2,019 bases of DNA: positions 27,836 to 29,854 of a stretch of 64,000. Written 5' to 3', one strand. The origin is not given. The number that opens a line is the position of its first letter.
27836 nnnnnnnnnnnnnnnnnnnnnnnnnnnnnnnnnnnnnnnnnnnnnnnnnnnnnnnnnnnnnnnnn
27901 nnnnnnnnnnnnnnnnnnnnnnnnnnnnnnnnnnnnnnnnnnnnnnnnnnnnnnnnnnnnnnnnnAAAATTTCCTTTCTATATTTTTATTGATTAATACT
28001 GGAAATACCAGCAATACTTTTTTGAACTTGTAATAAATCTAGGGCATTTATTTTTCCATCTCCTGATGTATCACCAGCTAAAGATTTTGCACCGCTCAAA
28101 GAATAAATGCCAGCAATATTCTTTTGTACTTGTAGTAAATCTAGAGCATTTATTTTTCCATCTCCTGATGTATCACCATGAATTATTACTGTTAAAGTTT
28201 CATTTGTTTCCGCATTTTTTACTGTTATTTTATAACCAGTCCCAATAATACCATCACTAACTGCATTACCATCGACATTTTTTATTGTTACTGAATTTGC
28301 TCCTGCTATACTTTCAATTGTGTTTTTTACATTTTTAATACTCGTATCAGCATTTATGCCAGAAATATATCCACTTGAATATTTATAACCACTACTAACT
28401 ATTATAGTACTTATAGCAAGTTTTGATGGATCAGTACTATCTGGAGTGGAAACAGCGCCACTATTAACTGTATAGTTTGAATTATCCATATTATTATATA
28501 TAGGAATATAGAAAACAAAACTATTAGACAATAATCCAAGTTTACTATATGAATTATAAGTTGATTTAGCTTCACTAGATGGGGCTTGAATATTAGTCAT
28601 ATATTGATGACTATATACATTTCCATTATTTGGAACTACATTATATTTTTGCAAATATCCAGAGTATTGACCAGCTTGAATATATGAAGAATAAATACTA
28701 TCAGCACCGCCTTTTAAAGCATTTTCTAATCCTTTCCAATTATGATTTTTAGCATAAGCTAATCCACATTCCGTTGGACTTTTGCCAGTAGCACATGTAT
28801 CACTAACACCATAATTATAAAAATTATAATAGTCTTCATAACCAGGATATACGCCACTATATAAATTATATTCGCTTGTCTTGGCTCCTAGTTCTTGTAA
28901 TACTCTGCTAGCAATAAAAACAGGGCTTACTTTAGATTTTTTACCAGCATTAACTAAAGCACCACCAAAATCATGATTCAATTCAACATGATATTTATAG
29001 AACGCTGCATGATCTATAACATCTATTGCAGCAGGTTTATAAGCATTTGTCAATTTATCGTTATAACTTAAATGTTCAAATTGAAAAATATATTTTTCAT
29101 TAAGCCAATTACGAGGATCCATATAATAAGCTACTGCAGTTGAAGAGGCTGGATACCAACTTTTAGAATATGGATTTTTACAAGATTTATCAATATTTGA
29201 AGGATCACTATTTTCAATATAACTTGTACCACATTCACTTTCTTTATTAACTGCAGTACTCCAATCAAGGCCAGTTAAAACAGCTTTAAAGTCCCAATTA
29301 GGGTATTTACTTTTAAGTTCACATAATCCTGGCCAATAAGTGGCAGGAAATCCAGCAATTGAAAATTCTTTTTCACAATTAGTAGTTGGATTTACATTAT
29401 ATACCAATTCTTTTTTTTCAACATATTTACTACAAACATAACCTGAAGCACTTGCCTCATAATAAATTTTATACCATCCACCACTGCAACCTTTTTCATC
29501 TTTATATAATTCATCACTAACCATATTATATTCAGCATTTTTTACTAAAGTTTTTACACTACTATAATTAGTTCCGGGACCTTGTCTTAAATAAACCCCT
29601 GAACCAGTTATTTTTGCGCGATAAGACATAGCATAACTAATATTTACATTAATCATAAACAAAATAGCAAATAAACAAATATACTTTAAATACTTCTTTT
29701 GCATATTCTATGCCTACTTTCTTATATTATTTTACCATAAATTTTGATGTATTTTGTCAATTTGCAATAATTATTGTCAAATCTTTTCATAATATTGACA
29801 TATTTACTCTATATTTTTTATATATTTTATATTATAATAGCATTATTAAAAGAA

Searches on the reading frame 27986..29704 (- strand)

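Call 83: search_protein_families(library=pfam, proteins=[window:27986-29704:-], max_evalue=0.00001)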
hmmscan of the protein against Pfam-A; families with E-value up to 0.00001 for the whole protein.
window:27986-29704:- (572 aa): 2 families
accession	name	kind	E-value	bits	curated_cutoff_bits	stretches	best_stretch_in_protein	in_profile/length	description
PF00404.24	Dockerin_1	-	2.5e-12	47.2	22.9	1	509-564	1-56/57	Dockerin type I domain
PF08239.17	SH3_3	-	2.1e-08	34.7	27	1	35-96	1-54/54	Bacterial SH3 domain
